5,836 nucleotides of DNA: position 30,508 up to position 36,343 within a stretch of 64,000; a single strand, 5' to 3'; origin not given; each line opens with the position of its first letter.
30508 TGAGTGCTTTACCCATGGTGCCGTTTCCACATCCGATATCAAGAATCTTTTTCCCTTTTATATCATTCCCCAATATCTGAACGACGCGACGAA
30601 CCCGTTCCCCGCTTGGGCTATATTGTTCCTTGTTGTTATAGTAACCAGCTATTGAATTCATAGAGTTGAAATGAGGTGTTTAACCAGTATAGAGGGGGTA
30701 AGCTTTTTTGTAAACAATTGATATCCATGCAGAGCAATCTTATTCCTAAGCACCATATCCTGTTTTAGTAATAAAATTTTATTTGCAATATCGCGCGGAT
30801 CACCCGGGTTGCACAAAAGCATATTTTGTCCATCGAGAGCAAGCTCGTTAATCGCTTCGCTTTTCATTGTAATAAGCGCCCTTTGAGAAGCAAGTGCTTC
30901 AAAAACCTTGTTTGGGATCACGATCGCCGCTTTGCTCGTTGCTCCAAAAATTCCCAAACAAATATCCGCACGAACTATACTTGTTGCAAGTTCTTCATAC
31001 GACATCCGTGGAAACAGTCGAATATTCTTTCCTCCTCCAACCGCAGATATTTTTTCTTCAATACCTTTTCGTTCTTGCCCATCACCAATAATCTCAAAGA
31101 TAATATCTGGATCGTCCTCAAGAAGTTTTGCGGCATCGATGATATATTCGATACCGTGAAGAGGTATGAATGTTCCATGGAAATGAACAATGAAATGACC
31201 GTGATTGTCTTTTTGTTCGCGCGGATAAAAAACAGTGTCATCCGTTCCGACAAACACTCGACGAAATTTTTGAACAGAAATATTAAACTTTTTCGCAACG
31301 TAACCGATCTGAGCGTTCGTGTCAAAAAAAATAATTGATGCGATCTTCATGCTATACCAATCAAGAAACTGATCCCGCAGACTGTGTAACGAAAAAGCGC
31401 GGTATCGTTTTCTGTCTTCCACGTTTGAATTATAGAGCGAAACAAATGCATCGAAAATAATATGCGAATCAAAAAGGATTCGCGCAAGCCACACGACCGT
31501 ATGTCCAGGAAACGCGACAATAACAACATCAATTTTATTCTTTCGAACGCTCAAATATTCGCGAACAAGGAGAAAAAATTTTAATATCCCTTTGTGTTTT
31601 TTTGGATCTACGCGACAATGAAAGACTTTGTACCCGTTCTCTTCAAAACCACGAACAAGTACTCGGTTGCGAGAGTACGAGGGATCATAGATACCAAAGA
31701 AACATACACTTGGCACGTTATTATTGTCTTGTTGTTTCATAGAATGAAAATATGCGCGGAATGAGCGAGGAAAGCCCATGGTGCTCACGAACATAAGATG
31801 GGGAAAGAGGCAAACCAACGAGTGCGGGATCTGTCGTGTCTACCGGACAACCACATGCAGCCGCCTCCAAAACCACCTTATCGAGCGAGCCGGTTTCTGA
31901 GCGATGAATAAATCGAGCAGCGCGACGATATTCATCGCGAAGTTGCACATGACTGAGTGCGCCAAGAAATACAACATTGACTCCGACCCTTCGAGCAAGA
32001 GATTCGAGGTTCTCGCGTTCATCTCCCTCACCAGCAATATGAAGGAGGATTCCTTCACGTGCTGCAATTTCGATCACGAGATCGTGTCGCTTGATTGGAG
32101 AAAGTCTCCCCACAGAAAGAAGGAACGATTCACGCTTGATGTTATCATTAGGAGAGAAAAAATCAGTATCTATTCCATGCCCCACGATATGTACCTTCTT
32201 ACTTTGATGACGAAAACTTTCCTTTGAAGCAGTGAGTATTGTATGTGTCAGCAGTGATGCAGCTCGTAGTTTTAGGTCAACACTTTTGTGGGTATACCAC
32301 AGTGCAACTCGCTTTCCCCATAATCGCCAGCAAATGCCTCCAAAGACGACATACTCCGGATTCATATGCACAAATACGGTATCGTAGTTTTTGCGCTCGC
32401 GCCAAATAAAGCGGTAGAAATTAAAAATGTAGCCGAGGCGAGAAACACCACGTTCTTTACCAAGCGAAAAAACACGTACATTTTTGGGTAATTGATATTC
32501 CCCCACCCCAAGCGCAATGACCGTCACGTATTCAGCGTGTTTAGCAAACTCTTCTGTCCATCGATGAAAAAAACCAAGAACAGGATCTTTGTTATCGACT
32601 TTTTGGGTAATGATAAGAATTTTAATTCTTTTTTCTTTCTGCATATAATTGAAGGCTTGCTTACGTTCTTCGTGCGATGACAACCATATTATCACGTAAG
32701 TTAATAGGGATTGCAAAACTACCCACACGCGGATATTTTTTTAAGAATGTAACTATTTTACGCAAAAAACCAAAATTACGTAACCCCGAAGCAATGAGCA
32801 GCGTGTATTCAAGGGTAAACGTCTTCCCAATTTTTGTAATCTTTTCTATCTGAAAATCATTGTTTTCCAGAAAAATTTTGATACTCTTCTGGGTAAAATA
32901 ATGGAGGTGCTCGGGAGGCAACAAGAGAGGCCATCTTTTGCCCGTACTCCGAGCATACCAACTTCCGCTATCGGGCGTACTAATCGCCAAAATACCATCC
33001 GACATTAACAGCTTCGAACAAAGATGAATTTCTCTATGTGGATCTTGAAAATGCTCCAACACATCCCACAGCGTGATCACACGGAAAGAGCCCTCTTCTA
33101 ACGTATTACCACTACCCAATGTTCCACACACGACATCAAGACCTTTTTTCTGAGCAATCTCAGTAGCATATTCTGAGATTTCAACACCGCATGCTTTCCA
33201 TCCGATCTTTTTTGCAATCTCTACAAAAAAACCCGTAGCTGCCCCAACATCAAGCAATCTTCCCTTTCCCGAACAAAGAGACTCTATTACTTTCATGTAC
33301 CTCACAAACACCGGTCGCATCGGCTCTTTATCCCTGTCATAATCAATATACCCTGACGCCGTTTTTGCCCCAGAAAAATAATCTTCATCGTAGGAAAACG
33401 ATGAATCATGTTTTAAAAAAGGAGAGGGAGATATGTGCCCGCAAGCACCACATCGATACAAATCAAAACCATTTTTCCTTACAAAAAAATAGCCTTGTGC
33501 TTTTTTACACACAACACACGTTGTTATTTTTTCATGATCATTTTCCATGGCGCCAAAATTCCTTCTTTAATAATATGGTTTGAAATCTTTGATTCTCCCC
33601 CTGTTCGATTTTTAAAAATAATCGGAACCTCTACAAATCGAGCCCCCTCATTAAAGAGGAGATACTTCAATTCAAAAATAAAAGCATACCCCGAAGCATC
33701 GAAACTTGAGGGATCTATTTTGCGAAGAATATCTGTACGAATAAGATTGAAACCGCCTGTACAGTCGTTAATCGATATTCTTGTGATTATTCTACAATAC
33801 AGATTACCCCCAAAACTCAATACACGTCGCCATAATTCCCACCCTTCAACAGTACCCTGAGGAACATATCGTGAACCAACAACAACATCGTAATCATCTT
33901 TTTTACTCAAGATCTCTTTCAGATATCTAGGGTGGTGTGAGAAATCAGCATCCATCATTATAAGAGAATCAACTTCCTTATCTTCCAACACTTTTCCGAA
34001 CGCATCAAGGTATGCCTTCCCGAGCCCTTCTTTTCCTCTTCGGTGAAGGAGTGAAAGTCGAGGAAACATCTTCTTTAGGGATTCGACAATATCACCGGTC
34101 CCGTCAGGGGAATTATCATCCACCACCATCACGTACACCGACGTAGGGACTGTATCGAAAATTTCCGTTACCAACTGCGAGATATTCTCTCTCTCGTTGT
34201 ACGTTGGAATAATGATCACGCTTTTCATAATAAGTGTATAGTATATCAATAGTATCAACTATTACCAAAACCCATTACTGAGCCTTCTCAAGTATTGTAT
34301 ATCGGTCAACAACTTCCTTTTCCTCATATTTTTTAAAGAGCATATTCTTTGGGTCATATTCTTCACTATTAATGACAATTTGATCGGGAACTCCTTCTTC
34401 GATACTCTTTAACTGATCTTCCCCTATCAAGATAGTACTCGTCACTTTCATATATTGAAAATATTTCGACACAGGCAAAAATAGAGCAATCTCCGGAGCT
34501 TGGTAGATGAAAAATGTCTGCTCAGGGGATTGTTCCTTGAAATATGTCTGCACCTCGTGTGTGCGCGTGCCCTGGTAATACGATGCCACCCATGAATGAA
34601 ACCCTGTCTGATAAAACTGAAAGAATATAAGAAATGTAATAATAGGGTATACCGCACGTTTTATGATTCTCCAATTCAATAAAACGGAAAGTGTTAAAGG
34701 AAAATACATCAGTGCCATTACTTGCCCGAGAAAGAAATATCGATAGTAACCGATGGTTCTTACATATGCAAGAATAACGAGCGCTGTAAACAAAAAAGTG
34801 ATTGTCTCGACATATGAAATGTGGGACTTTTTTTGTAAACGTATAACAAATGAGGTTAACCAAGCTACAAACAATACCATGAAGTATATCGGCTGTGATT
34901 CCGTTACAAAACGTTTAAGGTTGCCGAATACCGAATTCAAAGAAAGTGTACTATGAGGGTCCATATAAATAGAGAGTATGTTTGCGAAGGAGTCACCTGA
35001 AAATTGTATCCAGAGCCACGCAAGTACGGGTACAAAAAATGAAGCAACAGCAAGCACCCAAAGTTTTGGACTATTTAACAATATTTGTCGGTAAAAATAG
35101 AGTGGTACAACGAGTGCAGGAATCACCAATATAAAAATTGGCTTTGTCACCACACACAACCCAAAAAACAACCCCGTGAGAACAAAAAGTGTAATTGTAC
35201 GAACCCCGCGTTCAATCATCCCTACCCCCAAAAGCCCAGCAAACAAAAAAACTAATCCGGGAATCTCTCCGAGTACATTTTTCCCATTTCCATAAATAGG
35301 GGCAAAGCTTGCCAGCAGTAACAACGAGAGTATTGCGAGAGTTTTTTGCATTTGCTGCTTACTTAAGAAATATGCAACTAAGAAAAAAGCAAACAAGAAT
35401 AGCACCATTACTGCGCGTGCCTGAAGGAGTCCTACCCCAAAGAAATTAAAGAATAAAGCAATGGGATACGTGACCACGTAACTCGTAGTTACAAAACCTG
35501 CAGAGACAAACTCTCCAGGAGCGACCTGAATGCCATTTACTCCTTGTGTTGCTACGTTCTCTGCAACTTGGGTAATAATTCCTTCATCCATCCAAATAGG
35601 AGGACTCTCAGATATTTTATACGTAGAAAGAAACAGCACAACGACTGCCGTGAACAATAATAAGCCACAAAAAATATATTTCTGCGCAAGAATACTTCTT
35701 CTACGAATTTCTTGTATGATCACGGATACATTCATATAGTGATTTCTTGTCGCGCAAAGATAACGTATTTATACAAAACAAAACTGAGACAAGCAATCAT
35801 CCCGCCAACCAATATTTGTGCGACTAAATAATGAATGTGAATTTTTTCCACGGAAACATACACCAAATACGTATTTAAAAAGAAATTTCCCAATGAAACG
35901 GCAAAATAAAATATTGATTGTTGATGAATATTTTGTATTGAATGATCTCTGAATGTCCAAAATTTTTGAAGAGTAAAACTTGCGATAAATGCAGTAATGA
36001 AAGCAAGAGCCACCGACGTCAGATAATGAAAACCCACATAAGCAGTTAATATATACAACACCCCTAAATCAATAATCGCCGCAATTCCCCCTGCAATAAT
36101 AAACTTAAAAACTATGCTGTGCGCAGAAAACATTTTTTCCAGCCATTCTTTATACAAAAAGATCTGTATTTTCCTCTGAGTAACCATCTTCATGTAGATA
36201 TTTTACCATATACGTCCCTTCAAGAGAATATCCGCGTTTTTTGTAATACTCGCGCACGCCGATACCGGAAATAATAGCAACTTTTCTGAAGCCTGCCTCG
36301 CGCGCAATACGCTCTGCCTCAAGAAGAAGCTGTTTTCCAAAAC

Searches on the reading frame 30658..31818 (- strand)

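Call 7: search_protein_families(library=pfam, proteins=[window:30658-31818:-], max_evalue=0.00001)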
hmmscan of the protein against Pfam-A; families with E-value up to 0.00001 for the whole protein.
window:30658-31818:- (386 aa): 3 families
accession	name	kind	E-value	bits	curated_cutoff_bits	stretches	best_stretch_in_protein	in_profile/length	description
PF00534.26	Glycos_transf_1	-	2.3e-16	60.3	26.4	1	201-362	8-166/172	Glycosyl transferases group 1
PF13692.12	Glyco_trans_1_4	-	3.9e-15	56.8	27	1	210-353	3-141/142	Glycosyl transferases group 1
PF13524.12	Glyco_trans_1_2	-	8.3e-06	26.2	25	0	234-375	10-135/144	Glycosyl transferase-like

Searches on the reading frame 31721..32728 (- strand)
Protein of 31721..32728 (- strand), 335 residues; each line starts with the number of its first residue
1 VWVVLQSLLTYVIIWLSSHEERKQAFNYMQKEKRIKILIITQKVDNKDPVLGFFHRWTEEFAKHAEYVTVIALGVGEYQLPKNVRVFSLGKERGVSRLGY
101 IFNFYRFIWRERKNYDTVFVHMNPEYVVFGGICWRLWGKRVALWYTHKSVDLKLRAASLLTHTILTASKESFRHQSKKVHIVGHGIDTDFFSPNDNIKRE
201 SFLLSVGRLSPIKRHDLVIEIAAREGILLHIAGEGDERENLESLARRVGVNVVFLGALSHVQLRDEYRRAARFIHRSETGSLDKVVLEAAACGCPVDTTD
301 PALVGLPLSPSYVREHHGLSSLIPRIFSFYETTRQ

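Call 7: search_protein_families(library=pfam, proteins=[window:31721-32728:-], max_evalue=0.00001)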
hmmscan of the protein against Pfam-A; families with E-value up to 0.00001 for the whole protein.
window:31721-32728:- (335 aa): 2 families
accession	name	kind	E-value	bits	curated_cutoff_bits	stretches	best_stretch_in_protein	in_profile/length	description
PF00534.26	Glycos_transf_1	-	7.8e-18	65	26.4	1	195-300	10-123/172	Glycosyl transferases group 1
PF13692.12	Glyco_trans_1_4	-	5.7e-13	49.8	27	1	203-300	4-107/142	Glycosyl transferases group 1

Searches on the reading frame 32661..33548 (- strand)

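Call 7: search_protein_families(library=pfam, proteins=[window:32661-33548:-], max_evalue=0.00001)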
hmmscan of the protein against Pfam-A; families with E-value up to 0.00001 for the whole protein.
window:32661-33548:- (295 aa): 5 families
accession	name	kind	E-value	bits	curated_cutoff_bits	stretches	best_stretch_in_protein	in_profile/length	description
PF13489.12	Methyltransf_23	-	4.6e-26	91.9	27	1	93-235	21-162/164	Methyltransferase domain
PF08241.18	Methyltransf_11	-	7.8e-11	42.9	21.2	1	99-189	1-95/95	Methyltransferase domain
PF08242.18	Methyltransf_12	-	1.7e-07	32.3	30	1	99-187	1-98/98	Methyltransferase domain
PF13649.12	Methyltransf_25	-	2.6e-07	31.7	27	1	99-184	2-96/97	Methyltransferase domain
PF13847.12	Methyltransf_31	-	1e-06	29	27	1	96-194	5-114/145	Methyltransferase domain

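Call 43: search_protein_families(library=ncbifam, proteins=[window:32661-33548:-], max_evalue=0.01)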
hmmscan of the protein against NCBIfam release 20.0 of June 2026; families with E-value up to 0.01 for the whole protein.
window:32661-33548:- (295 aa): 5 families
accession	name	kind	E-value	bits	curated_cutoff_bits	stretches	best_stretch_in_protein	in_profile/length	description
TIGR01983.1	UbiG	equivalog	2.6e-09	36.7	102.95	1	95-237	50-205/228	bifunctional 2-polyprenyl-6-hydroxyphenol methylase/3-demethylubiquinol 3-O-methyltransferase UbiG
NF045667.1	MTase_DVU1556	equivalog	5.7e-07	29.2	155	1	95-190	23-120/213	DVU_1556 family methyltransferase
TIGR02081.1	metW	equivalog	0.00013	21.6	189.5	1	86-200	5-118/194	methionine biosynthesis protein MetW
TIGR02072.1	BioC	equivalog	0.00017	21.5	184.95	1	95-248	35-185/244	malonyl-ACP O-methyltransferase BioC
NF011530.0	PRK14968.1-4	equivalog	0.0023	17.3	243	1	88-158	34-103/202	putative methyltransferase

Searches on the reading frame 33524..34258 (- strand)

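Call 7: search_protein_families(library=pfam, proteins=[window:33524-34258:-], max_evalue=0.00001)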
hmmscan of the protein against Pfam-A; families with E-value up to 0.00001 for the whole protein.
window:33524-34258:- (244 aa): 2 families
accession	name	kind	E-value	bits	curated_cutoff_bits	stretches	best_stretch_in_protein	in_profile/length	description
PF00535.33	Glycos_transf_2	-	1.4e-26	93.8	23.3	1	15-181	2-167/168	Glycosyl transferase family 2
PF13641.12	Glyco_tranf_2_3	-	8.7e-07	29.6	27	1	15-136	5-129/230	Glycosyltransferase like family 2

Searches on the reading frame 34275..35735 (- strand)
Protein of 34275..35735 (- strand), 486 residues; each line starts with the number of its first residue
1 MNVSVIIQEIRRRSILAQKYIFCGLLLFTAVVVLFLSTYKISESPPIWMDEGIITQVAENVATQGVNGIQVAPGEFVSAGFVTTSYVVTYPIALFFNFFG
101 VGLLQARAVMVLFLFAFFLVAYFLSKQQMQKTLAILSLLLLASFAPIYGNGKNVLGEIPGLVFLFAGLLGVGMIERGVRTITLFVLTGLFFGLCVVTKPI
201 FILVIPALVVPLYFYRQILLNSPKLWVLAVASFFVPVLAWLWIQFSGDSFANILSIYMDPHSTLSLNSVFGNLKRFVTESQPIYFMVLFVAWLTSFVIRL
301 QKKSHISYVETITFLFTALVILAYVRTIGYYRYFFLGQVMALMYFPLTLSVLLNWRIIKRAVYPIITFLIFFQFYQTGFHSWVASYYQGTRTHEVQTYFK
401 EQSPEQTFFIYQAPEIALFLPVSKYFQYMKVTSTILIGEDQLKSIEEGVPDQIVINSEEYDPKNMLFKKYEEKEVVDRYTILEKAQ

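Call 7: search_protein_families(library=pfam, proteins=[window:34275-35735:-], max_evalue=0.00001)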
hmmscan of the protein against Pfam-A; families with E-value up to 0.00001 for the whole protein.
window:34275-35735:- (486 aa): 1 family
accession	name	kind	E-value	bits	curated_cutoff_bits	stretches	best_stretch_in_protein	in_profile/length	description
PF13231.12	PMT_2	-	3.2e-07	31.1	26.1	1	87-240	5-160/160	Dolichyl-phosphate-mannose-protein mannosyltransferase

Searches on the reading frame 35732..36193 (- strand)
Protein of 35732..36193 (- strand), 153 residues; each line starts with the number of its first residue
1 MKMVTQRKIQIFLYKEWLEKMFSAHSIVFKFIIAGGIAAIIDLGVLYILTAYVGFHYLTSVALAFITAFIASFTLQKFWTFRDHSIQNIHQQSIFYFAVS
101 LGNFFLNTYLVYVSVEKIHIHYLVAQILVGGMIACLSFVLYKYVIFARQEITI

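Call 7: search_protein_families(library=pfam, proteins=[window:35732-36193:-], max_evalue=0.00001)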
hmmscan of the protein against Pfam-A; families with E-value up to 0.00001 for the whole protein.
window:35732-36193:- (153 aa): 1 family
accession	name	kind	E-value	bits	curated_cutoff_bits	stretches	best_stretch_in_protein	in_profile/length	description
PF04138.20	GtrA_DPMS_TM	-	1.9e-23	83.3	26.1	1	30-146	1-117/117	GtrA/DPMS, transmembrane domain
